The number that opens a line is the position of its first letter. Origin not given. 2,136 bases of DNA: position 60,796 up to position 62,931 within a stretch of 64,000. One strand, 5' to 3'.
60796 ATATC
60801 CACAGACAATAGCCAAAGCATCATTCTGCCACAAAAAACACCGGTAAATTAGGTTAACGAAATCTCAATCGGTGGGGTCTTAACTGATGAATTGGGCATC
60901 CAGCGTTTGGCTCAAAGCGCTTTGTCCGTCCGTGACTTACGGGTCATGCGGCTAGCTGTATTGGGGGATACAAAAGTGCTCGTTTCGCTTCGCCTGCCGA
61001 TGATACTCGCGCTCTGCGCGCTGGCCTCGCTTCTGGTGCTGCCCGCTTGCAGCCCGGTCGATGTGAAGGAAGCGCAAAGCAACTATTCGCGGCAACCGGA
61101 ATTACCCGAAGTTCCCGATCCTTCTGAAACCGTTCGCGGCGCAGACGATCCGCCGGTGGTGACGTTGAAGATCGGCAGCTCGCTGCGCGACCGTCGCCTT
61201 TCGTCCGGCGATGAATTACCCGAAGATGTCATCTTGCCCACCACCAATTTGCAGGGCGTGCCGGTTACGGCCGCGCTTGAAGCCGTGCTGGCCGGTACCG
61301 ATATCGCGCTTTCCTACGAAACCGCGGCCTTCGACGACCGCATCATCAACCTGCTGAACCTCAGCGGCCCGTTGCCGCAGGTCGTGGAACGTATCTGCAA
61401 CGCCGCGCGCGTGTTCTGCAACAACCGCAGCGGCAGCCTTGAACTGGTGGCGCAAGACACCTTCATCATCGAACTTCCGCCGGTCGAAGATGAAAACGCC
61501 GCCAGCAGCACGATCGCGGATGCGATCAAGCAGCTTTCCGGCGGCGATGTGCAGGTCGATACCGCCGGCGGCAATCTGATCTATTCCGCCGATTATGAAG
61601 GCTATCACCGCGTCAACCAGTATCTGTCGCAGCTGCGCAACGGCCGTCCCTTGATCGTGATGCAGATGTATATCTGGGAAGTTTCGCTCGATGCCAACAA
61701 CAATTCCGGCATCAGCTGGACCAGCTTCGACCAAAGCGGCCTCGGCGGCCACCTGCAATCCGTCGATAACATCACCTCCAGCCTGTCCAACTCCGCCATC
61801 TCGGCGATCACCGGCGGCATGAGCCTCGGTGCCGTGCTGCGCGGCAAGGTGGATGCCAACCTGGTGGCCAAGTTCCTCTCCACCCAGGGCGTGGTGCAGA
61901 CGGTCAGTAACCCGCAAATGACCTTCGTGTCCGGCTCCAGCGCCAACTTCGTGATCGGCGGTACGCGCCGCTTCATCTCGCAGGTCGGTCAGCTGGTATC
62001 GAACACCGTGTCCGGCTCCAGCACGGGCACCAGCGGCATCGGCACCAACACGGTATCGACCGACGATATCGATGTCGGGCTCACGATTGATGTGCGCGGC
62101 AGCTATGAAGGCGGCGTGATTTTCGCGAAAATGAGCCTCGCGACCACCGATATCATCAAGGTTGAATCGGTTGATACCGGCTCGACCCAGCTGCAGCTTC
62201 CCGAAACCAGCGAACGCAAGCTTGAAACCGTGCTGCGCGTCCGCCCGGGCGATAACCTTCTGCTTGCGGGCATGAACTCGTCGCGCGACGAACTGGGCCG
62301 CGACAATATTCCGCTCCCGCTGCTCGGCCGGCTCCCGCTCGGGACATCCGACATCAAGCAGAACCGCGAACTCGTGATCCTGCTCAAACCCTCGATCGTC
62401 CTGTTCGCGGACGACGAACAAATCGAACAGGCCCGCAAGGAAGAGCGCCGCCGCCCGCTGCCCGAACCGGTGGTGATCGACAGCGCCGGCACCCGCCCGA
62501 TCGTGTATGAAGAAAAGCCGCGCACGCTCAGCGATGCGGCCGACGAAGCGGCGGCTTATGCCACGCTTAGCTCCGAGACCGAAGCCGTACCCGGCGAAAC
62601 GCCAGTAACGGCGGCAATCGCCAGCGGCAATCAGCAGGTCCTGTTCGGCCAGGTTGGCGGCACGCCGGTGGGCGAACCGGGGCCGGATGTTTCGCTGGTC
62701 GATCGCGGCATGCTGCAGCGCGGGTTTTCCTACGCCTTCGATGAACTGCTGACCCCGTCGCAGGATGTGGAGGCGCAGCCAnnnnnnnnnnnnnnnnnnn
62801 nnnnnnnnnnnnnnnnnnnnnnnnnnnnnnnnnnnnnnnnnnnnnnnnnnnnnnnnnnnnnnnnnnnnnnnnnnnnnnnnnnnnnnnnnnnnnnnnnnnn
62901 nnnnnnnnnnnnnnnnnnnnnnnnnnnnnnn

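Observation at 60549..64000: Lipoprotein secretin plus ASH-repeat periplasmic partner starting an operon at the window edge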

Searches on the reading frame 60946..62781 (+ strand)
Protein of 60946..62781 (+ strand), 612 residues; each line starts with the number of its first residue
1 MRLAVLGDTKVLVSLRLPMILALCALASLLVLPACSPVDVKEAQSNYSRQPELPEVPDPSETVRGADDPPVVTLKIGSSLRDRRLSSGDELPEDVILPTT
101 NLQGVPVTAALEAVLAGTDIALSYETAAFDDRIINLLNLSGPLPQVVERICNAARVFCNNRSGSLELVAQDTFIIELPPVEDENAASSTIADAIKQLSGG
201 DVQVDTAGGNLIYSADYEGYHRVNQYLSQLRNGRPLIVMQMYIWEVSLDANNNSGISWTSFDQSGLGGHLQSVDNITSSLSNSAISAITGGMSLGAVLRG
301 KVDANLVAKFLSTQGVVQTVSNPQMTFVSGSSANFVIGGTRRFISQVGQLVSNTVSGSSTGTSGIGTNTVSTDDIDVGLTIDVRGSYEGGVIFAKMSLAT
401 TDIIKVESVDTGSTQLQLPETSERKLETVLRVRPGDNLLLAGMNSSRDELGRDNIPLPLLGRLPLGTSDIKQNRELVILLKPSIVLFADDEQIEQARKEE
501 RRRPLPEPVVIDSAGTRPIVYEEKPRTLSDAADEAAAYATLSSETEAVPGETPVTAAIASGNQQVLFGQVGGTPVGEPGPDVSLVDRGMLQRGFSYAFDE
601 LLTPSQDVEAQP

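Call 6: search_protein_families(library=pfam, proteins=[window:60946-62781:+], max_evalue=1)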
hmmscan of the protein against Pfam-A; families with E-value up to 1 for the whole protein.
window:60946-62781:+ (612 aa): 3 families
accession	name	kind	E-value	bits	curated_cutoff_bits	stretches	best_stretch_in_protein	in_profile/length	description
PF00263.26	Secretin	-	2.6e-16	60.1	27.5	1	311-485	2-168/169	Bacterial type II and III secretion system protein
PF07660.19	STN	-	0.16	12.3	28.4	1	99-122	17-40/52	Secretin and TonB N terminus short domain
PF15847.10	Loricrin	-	0.7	9.4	27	0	295-371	193-265/312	Major keratinocyte cell envelope protein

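Call 7: search_protein_families(library=ncbifam, proteins=[window:60946-62781:+], max_evalue=1)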
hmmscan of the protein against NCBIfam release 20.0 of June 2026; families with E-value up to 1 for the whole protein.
window:60946-62781:+ (612 aa): 8 families
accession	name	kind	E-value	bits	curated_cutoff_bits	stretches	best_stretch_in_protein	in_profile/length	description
TIGR02519.1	pilus_MshL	equivalog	1.3e-28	99.9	250.2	1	204-485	3-290/290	pilus (MSHA type) biogenesis protein MshL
TIGR02517.1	type_II_gspD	equivalog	1.5e-20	73.2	351.35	1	185-485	286-590/600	type II secretion system secretin GspD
TIGR02520.1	pilus_B_mal_scr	equivalog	9.1e-13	47.6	287.65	1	192-482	226-511/513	PilN family type IVB pilus formation outer membrane protein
TIGR02516.1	type_III_yscC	equivalog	1.1e-06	27.5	238.45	1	220-485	219-461/463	type III secretion system outer membrane ring subunit SctC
TIGR02515.1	IV_pilus_PilQ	subfamily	0.0002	20.5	284.35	1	411-485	349-427/428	type IV pilus secretin PilQ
NF007851.2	PRK10560.1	exception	0.00043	19.2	598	1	424-485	344-409/412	DNA uptake porin HofQ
NF042912.1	Amuc_1098_fam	equivalog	0.0077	14.3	750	1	401-485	708-796/805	Amuc_1098 family type IV pilus outer membrane protein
NF011873.0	PRK15346.1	equivalog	0.025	13.3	524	1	410-465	415-468/499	EscC/YscC/HrcC family type III secretion system outer membrane ring protein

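Call 8: find_encoding_contigs(protein=window:60946-62781:+, flank=10000, max_places=6)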
Protein window:60946-62781:+ (612 aa): no gene with exactly this product is on record in the collection.

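Call 9: find_related_loci(query=window:60946-62781:+, collection=genome_contigs, flank=10000)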
Query window:60946-62781:+ (612 aa) in genome_contigs; peptide patterns used: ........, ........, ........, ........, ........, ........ (x = any residue, [..] = any of these).
78 stretches matched a pattern; 2 encode a relative of the query (tblastn E <= 1e-3); 2 distinct loci.
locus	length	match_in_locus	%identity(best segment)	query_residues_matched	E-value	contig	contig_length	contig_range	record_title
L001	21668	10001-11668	45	35-605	8e-141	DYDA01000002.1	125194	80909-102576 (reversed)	MAG TPA_asm: Micavibrio sp. isolate IMS_BF NODE_8_length_125199_cov_10.4146, whole genome shotgun sequence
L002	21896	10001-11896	38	19-609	3e-116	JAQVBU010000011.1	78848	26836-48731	MAG: Alphaproteobacteria bacterium isolate STD2_72 NODE_1012_length_78848_cov_11.829029_Sandtown_D2, whole genome shotgu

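Call 12: search_protein_families(library=pfam, proteins=[L001:11713-13062:+, L001:13065-14807:+, L001:14773-16044:+, L001:16050-17132:+, L001:17140-17649:+, L001:17816-18472:+, L001:18533-19948:+, L001:19836-20774:+], max_evalue=0.1)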
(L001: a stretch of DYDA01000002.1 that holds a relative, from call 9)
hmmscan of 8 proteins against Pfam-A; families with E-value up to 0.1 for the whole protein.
L001:11713-13062:+ (450 aa): 3 families
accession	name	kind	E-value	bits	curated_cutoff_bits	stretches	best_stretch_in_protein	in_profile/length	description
PF15780.11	ASH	-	6.7e-06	26.6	27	1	173-247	13-82/98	Abnormal spindle-like microcephaly-assoc'd, ASPM-SPD-2-Hydin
PF07610.17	DUF1573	-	0.019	15.4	26.1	0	53-89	5-41/98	Protein of unknown function (DUF1573)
PF22073.2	Cep192_D4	-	0.033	14.8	35.5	0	174-267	11-108/112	Cep192 domain 4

L001:13065-14807:+ (581 aa): 17 families
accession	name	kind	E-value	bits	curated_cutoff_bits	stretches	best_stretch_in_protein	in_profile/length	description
PF00437.27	T2SSE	-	2.6e-84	283.5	24.9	1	165-518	3-326/370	Type II/IV secretion system protein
PF13481.12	AAA_25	-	2.8e-05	24.3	27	1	293-329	16-52/195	AAA domain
PF13191.12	AAA_16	-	4.9e-05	24.3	32.6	1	298-378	11-85/167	AAA ATPase domain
PF25199.1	nSTAND_NTPase5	-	8e-05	22.9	34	1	295-356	24-88/145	Novel STAND NTPase 5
PF13401.12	AAA_22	-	0.0015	19.3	27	1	309-349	4-44/130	AAA domain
PF00004.35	AAA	-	0.0049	17.8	21.2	1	314-388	2-66/131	ATPase family associated with various cellular activities (AAA)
PF13604.12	AAA_30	-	0.0065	16.7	27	1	302-344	9-52/191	AAA domain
PF00005.33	ABC_tran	-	0.021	15.9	25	1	304-341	5-42/137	ABC transporter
PF02350.25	Epimerase_2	-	0.031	13.6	30.6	1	338-432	28-116/347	UDP-N-acetylglucosamine 2-epimerase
PF13086.12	AAA_11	-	0.039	14.1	27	1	297-335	4-42/257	AAA domain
PF13555.12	AAA_29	-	0.058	13.6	27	0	310-327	23-39/61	P-loop containing region of AAA domain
PF24883.2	NPHP3_N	-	0.062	13.9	24.8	0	306-342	18-54/164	Nephrocystin 3, N-terminal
PF13476.12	AAA_23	-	0.07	14.2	27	0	310-330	19-39/201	AAA domain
PF00270.35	DEAD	-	0.071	13.3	26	0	309-416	13-107/167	DEAD/DEAH box helicase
PF13245.12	AAA_19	-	0.091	13.4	25.1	0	302-340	4-41/134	AAA domain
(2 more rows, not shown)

L001:14773-16044:+ (424 aa): 2 families
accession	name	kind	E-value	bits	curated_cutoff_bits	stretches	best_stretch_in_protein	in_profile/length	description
PF00482.28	T2SSF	-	3.1e-15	56.7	25.2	2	290-408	2-122/125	Type II secretion system (T2SS), protein F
PF15957.10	Comm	-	0.038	14.7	27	0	230-280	11-62/110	Commissureless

L001:16050-17132:+ (361 aa): 2 families
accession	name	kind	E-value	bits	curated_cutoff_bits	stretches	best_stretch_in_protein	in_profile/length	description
PF19744.4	DUF6232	-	0.022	15.6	27.4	1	208-285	50-113/117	Family of unknown function (DUF6232)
PF04087.19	DUF389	-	0.082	13.4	23.9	0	209-275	13-77/137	Domain of unknown function (DUF389)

L001:17140-17649:+ (170 aa): 1 family
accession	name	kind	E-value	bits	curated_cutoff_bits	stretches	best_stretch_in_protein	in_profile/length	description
PF07146.16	DUF1389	-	0.011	15.5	29.6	1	31-142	3-98/311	Protein of unknown function (DUF1389)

L001:17816-18472:+ (219 aa): 0 families

L001:18533-19948:+ (472 aa): 14 families
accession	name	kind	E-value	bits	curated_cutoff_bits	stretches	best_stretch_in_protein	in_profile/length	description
PF16360.10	GTP-bdg_M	-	9.8e-30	103.4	29.5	1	137-216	1-79/79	GTP-binding GTPase Middle Region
PF13167.11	GTP-bdg_N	-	2.3e-27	95.8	25.4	1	50-134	4-88/89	GTP-binding GTPase N-terminal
PF01926.29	MMR_HSR1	-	5.8e-20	71.9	21.9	1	223-344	1-113/113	50S ribosome-binding GTPase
PF19275.4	HflX_C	-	4e-10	40.1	26.4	1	380-463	8-92/102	HflX C-terminal domain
PF00009.33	GTP_EFTU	-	6.2e-06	26.4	26.5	1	220-406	2-186/188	Elongation factor Tu GTP binding domain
PF03193.22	RsgA_GTPase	-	4.6e-05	23.7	30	1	214-250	99-135/174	RsgA GTPase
PF02421.24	FeoB_N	-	9.5e-05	22.4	27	1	223-285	2-63/156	Ferrous iron transport protein B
PF00350.29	Dynamin_N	-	0.00063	20.2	27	1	224-255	1-32/168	Dynamin family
PF00025.27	Arf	-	0.0011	19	22.3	0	217-248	10-41/174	ADP-ribosylation factor family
PF04670.18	Gtr1_RagA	-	0.011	15.5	22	1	224-363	2-139/232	Gtr1/RagA G protein conserved region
PF00005.33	ABC_tran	-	0.022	15.8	25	1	222-339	12-102/137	ABC transporter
PF09439.16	SRPRB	-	0.022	14.6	25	1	221-251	3-27/178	Signal recognition particle receptor beta subunit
PF13401.12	AAA_22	-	0.06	14.1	27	0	223-348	7-96/130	AAA domain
PF00735.24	Septin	-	0.086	12.5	26.2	0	223-274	6-57/280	Septin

L001:19836-20774:+ (313 aa): 1 family
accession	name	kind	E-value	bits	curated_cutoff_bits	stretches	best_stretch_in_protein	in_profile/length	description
PF00459.30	Inositol_P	-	1.4e-40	139.9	27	1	34-292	6-254/271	Inositol monophosphatase family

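Call 13: search_protein_families(library=ncbifam, proteins=[L001:11713-13062:+, L001:13065-14807:+, L001:14773-16044:+, L001:16050-17132:+, L001:17140-17649:+, L001:17816-18472:+, L001:18533-19948:+, L001:19836-20774:+], max_evalue=0.1)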
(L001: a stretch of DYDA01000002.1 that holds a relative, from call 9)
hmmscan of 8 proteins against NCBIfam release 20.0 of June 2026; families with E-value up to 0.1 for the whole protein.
L001:11713-13062:+ (450 aa): 1 family
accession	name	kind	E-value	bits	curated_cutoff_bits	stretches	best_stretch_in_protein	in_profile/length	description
NF012200.0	choice_anch_D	domain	1.6e-11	44.7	45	2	44-140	13-106/108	choice-of-anchor D domain-containing protein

L001:13065-14807:+ (581 aa): 33 families (the best 25 are shown)
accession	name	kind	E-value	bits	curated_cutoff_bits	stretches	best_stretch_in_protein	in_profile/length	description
TIGR02533.1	type_II_gspE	equivalog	7.4e-77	259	630.25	1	158-524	98-443/486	type II secretion system ATPase GspE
NF007755.0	PRK10436.1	equivalog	1.9e-71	241.1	617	1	90-512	21-406/465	type II secretion system protein GspE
TIGR02538.1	type_IV_pilB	equivalog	8.8e-70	235.9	675.65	1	162-514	174-511/564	type IV-A pilus assembly ATPase PilB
NF053534.1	T4PilAsmATPsTfpB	equivalog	2.3e-67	227.7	850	1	145-513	177-530/584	type IV pilus assembly ATPase TfpB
NF041000.1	ATPase_ComGA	equivalog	7.5e-54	182.5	300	1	176-453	2-266/267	competence type IV pilus ATPase ComGA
TIGR01420.1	pilT_fam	subfamily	5e-44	150.9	319.1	1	174-455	2-271/343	PilT/PilU family type 4a pilus ATPase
TIGR02524.1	dot_icm_DotB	equivalog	1.5e-20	73.7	463.3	1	307-482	131-314/358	Dot/Icm type IV secretion system ATPase DotB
TIGR02525.1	plasmid_TraJ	equivalog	1.5e-19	70.2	368.3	1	310-454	149-300/372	plasmid transfer ATPase TraJ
TIGR02782.1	TrbB_P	equivalog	8.1e-15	54.9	304.55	1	296-433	126-262/303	P-type conjugative transfer ATPase TrbB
NF058587.1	archaellum_moto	equivalog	4.1e-14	52.2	550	1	312-423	277-393/527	archaellum flagellar ATPase motor FlaI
TIGR02788.1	VirB11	equivalog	8.2e-14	51.3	249.95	1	299-435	137-274/308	P-type DNA transfer ATPase VirB11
TIGR03819.1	heli_sec_ATPase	hypoth_equivalog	2.4e-12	46.7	373.15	1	222-419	97-293/340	TadA family conjugal transfer-associated ATPase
NF010407.0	PRK13833.1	subfamily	3.9e-12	46.2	499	1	312-442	146-278/323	conjugal transfer protein TrbB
NF053672.1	bindosome_BasE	exception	1.4e-09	37.2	1000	1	314-428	274-393/512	bindosome assembly system ATPase subunit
NF010469.0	PRK13894.1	subfamily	3.1e-08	33.3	508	1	297-428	140-269/320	conjugal transfer ATPase TrbB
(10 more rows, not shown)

L001:14773-16044:+ (424 aa): 8 families
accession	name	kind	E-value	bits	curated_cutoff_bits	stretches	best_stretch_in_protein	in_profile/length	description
NF041012.2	T4P_ComGB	equivalog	6.7e-14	52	240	1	122-349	42-264/332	competence type IV pilus assembly protein ComGB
TIGR02120.1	GspF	equivalog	4.9e-12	45.8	424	1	46-342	22-324/401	type II secretion system inner membrane protein GspF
NF007861.0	PRK10573.1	equivalog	3.8e-09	36.1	401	1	74-349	49-328/401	protein transport protein HofC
NF052606.1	T4PiliAsmPilCMyx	equivalog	7.9e-09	34.8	700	1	45-315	42-314/419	type IV pilus assembly protein PilC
NF052607.1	T4PiliAsmPilCThrm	equivalog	2.4e-07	30.2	700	1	117-333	104-318/406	type IV pilus assembly protein PilC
NF047826.1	T3SSXpsF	equivalog_domain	6e-06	25.3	650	1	100-315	87-300/405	type II secretion system protein XpsF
NF043064.1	MMSYN1_0877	equivalog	0.087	12.6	170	0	227-266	96-135/212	ECF transporter S component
NF040945.1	CCC_membrane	equivalog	0.099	13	65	0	179-257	7-84/99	CCC motif membrane protein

L001:16050-17132:+ (361 aa): 1 family
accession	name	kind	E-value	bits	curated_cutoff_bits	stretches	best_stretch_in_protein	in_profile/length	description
NF041618.1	T2SS_M_SYNERG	exception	0.052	13.5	120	1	232-284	18-69/157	type II secretion system protein GspM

L001:17140-17649:+ (170 aa): 1 family
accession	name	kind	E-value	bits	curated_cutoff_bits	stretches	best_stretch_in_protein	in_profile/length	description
TIGR04287.1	exosort_XrtK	exception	0.032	13.8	55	1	24-58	57-91/163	exosortase K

L001:17816-18472:+ (219 aa): 0 families

L001:18533-19948:+ (472 aa): 25 families
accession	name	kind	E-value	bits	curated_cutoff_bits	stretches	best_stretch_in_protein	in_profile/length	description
TIGR03156.1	GTP_HflX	equivalog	4.2e-132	440.3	216.75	1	45-406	14-351/351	GTPase HflX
NF008280.0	PRK11058.1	equivalog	8.2e-100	334.6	441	1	54-450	34-406/426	ribosome rescue GTPase HflX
NF000908.1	PRK00089.1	equivalog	4.2e-16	59.1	237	1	223-416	5-177/291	GTPase Era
TIGR03594.1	GTPase_EngA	equivalog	1.3e-13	50.8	306.7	1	222-351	1-124/432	ribosome biogenesis GTPase Der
NF008956.1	PRK12299.1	equivalog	1.1e-12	47.5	300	1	224-406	161-325/327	GTPase ObgE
NF003661.0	PRK05291.1-3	equivalog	1.8e-12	47.4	380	1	191-410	189-374/448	tRNA uridine-5-carboxymethylaminomethyl(34) synthesis GTPase MnmE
NF008955.0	PRK12297.1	equivalog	5e-12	45.5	406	1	224-410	162-332/429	GTPase ObgE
TIGR02729.1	Obg_CgtA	equivalog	2e-11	43.5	280.25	1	224-367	160-303/329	Obg family GTPase CgtA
TIGR00450.1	mnmE_trmE_thdF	equivalog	3.8e-10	39.5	252.6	1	186-351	177-332/446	tRNA uridine-5-carboxymethylaminomethyl(34) synthesis GTPase MnmE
TIGR03918.1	GTP_HydF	equivalog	5.8e-10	38.6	325.55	1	217-362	3-142/392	[FeFe] hydrogenase H-cluster maturation GTPase HydF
TIGR03596.1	GTPase_YlqF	equivalog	2.3e-08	33.7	208.2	2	284-363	5-76/276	ribosome biogenesis GTPase YlqF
NF002828.0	PRK03003.1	equivalog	6.4e-08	31.6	631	1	213-327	32-145/477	ribosome biogenesis GTPase Der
TIGR00436.1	era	equivalog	1.8e-07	30.8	116.25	1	224-413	3-170/270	GTPase Era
TIGR00231.1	small_GTP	domain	7.3e-07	29.1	42.5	1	222-359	4-135/164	GTP-binding protein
NF007171.0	PRK09602.1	subfamily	3.2e-06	26.3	387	1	223-259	4-40/397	YchF-related putative GTPase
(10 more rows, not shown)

L001:19836-20774:+ (313 aa): 7 families
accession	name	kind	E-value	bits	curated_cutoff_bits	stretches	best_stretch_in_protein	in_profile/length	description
TIGR02067.1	his_9_HisN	equivalog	5e-33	114.6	275.15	1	40-284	3-231/252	histidinol-phosphatase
TIGR01331.1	bisphos_cysQ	equivalog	2.1e-22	79.9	228.8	1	46-284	9-236/250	3'(2'),5'-bisphosphate nucleotidase CysQ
NF009321.0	PRK12676.1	equivalog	4.5e-18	65.2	264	1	41-182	11-146/264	bifunctional fructose-bisphosphatase/inositol-phosphate phosphatase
NF008027.1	PRK10757.1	equivalog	7.1e-17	61.2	332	1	33-278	4-233/267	inositol-1-monophosphatase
NF008182.0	PRK10931.1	equivalog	3.4e-12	46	379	1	50-170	13-129/246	3'(2'),5'-bisphosphate nucleotidase CysQ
TIGR01330.1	bisphos_HAL2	equivalog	1.8e-08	33.6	267.05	1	120-152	136-167/359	3'(2'),5'-bisphosphate nucleotidase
NF010678.0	PRK14076.1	equivalog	0.0081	15.1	493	1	117-151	80-114/570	bifunctional NADP phosphatase/NAD kinase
